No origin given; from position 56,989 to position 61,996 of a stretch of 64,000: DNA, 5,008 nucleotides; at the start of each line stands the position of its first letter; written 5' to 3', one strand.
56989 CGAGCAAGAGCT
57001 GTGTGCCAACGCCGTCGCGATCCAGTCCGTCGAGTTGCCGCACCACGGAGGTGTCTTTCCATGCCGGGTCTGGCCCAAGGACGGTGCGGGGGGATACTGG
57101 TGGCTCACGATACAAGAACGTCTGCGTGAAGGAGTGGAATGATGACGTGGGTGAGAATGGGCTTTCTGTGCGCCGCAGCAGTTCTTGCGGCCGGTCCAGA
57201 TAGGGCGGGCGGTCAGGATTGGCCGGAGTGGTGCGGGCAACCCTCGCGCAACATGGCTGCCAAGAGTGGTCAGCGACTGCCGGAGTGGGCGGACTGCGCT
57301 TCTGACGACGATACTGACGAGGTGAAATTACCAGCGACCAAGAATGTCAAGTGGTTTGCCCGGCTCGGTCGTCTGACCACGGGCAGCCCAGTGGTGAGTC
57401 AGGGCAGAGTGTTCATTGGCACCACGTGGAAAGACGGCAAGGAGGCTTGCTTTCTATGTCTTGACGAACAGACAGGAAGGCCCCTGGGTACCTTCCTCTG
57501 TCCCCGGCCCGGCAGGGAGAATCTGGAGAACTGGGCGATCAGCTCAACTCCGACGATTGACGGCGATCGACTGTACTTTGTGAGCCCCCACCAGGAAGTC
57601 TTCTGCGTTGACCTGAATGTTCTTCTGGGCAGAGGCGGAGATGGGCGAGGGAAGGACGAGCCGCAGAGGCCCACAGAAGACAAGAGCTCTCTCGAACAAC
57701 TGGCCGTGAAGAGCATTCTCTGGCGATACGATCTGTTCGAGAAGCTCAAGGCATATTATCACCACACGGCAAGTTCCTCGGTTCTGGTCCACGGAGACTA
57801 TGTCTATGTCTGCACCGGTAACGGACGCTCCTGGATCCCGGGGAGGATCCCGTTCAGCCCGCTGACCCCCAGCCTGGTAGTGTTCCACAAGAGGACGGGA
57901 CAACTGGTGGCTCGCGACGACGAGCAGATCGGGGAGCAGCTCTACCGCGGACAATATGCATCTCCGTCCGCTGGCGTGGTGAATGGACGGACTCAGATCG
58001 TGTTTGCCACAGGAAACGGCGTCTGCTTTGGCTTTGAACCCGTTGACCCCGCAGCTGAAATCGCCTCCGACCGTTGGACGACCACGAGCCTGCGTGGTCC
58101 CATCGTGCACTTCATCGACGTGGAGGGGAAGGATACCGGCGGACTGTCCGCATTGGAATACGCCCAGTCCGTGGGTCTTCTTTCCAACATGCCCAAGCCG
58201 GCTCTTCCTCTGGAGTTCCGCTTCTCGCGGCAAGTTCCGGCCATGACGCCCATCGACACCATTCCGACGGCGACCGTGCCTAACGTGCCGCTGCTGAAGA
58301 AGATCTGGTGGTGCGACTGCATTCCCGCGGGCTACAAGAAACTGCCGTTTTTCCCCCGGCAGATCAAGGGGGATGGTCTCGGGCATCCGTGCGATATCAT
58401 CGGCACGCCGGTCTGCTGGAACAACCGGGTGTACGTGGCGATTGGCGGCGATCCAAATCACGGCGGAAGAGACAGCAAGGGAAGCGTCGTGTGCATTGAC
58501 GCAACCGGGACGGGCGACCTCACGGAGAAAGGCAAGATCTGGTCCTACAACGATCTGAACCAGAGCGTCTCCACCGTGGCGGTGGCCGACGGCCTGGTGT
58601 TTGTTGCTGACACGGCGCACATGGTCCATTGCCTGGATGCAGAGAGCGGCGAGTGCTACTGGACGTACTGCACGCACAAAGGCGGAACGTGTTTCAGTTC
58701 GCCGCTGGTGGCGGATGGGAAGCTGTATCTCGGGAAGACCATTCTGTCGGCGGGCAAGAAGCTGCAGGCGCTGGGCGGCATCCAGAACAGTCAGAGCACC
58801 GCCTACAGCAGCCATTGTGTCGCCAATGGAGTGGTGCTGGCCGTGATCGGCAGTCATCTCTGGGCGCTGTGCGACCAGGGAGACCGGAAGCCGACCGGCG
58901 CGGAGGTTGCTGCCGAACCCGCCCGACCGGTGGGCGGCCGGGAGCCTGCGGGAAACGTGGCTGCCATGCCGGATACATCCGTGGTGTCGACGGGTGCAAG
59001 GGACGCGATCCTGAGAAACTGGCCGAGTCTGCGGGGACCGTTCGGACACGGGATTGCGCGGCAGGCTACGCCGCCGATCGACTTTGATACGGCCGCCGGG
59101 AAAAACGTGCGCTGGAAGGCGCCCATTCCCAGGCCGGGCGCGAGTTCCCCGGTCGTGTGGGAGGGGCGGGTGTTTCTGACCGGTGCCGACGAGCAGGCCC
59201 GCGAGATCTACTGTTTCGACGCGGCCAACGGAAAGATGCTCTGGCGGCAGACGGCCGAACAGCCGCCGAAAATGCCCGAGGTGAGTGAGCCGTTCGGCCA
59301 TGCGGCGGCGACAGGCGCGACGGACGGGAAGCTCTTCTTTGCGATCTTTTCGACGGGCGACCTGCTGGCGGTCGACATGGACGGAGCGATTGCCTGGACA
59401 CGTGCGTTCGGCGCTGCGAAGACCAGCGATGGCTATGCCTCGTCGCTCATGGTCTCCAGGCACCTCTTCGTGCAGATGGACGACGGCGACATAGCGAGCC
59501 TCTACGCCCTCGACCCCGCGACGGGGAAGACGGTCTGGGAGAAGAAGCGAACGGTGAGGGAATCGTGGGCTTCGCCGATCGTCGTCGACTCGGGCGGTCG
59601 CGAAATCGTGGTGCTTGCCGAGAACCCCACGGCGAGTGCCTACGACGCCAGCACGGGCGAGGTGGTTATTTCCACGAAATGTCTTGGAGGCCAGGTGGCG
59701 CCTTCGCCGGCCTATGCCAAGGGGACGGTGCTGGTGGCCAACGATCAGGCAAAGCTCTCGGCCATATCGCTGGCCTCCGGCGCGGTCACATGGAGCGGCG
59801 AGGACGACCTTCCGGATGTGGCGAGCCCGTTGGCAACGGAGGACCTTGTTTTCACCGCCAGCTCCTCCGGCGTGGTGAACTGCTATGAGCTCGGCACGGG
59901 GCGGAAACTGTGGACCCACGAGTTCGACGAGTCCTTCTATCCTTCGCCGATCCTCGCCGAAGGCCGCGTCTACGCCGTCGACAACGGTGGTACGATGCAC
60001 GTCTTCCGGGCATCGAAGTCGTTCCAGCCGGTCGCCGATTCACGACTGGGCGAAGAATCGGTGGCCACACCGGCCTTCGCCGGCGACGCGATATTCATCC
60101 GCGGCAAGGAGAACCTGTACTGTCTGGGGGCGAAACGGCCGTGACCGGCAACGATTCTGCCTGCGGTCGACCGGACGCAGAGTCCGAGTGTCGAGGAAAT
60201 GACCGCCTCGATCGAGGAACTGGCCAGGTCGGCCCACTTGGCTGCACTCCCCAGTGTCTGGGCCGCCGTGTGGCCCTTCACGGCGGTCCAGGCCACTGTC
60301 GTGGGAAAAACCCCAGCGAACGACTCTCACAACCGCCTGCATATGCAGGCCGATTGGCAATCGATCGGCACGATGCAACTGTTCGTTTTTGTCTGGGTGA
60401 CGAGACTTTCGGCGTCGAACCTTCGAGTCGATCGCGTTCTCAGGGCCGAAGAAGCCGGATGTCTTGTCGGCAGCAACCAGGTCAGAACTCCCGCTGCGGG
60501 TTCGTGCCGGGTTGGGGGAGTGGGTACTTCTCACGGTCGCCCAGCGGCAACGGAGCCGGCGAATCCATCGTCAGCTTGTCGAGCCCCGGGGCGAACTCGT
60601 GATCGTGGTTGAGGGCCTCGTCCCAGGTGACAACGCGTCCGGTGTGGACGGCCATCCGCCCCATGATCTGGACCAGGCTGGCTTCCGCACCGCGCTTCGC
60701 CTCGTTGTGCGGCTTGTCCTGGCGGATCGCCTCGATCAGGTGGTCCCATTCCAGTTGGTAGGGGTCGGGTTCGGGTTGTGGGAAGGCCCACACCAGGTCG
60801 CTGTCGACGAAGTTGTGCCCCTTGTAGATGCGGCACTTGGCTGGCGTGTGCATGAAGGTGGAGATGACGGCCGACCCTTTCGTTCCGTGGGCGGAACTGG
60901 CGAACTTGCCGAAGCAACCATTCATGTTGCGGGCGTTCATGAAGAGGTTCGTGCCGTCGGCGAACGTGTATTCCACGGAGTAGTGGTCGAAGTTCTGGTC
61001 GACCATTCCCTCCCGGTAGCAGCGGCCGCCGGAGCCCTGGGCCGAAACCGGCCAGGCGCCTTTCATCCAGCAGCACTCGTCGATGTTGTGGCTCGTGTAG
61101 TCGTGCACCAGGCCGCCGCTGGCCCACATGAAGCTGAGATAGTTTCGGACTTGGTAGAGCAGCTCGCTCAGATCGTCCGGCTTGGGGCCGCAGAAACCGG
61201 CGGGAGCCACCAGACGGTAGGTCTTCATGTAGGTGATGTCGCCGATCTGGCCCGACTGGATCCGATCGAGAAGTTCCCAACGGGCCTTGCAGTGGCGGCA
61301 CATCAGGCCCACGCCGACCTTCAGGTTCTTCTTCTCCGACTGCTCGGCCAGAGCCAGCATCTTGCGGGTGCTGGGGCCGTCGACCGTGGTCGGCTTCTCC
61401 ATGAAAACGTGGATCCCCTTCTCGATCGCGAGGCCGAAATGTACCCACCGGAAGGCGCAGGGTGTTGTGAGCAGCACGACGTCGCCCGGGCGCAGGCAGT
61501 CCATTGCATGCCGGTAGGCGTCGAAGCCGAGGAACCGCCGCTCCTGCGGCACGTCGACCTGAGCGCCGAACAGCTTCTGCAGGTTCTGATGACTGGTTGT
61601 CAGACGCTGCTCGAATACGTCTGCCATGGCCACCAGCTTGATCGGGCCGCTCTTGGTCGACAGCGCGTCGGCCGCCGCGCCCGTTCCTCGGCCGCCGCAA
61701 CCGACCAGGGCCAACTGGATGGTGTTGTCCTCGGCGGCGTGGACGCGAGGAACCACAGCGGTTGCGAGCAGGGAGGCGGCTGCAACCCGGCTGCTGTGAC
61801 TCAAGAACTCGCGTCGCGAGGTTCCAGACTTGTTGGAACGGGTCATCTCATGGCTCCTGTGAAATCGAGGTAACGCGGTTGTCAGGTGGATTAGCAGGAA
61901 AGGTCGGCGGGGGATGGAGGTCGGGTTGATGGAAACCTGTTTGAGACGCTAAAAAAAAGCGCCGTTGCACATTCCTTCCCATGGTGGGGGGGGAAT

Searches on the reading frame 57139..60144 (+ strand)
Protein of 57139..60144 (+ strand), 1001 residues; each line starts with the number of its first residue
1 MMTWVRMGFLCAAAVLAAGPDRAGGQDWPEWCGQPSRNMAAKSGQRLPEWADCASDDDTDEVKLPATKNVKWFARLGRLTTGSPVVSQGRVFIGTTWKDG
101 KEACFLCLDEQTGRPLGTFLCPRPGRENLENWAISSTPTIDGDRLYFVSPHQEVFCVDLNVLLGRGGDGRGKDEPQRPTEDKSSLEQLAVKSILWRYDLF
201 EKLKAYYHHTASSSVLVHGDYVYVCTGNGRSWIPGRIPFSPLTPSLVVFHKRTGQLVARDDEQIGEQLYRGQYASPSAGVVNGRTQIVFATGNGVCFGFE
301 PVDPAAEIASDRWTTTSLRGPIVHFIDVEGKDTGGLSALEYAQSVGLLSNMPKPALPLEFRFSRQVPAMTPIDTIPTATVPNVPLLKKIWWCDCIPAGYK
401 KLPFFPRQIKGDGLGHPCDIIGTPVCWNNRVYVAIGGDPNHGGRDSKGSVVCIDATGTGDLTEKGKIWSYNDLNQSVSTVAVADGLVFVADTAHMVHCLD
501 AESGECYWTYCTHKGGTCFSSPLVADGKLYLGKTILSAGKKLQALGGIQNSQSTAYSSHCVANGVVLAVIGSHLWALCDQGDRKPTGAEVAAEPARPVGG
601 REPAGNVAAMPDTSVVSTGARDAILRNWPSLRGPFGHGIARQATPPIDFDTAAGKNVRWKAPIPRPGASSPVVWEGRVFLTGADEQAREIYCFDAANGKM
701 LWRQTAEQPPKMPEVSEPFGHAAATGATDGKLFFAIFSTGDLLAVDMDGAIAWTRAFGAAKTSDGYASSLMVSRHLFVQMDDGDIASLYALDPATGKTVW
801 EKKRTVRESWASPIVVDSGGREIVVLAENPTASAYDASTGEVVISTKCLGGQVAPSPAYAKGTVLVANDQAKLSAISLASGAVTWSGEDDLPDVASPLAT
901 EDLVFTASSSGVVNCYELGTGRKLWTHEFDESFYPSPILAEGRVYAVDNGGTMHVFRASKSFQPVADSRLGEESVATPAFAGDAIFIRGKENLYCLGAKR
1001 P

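Call 30: search_protein_families(library=pfam, max_evalue=0.00001, proteins=[window:57139-60144:+])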
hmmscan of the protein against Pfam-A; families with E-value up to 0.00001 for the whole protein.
window:57139-60144:+ (1001 aa): 3 families
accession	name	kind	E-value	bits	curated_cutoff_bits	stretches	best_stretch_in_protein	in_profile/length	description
PF13360.13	PQQ_2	-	7.3e-50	170.2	27.6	3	787-996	4-222/233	Outer membrane protein assembly factor BamB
PF13570.13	Beta-prop_ACSF4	-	2.8e-31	109.6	133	1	787-982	72-265/329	Beta-alanine-activating enzyme, beta-propeller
PF01011.28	PQQ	-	5.7e-13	48.9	26.7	0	752-929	30-208/595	Glucose/ethanol/alcohol dehydrogenase, beta-propeller domain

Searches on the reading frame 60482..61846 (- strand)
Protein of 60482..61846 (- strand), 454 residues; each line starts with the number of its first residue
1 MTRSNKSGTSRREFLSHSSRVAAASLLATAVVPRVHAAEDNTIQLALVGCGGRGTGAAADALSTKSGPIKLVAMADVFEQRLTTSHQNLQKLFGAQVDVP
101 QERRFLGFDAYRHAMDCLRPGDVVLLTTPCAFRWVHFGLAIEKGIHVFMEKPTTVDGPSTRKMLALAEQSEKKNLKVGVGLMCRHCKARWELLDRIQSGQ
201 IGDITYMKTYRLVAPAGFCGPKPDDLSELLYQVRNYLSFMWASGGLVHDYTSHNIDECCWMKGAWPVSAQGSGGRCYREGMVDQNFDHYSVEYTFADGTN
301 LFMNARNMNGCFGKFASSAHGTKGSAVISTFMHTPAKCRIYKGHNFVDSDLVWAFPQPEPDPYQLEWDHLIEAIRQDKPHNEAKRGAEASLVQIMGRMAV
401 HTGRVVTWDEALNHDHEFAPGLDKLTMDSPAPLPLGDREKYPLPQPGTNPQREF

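Call 30: search_protein_families(library=pfam, max_evalue=0.00001, proteins=[window:60482-61846:-])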
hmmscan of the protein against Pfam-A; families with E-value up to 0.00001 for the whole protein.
window:60482-61846:- (454 aa): 1 family
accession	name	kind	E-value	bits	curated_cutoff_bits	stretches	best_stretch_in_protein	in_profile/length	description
PF22725.1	GFO_IDH_MocA_C3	-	3.5e-06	27.5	27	1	194-326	6-123/124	GFO/IDH/MocA C-terminal domain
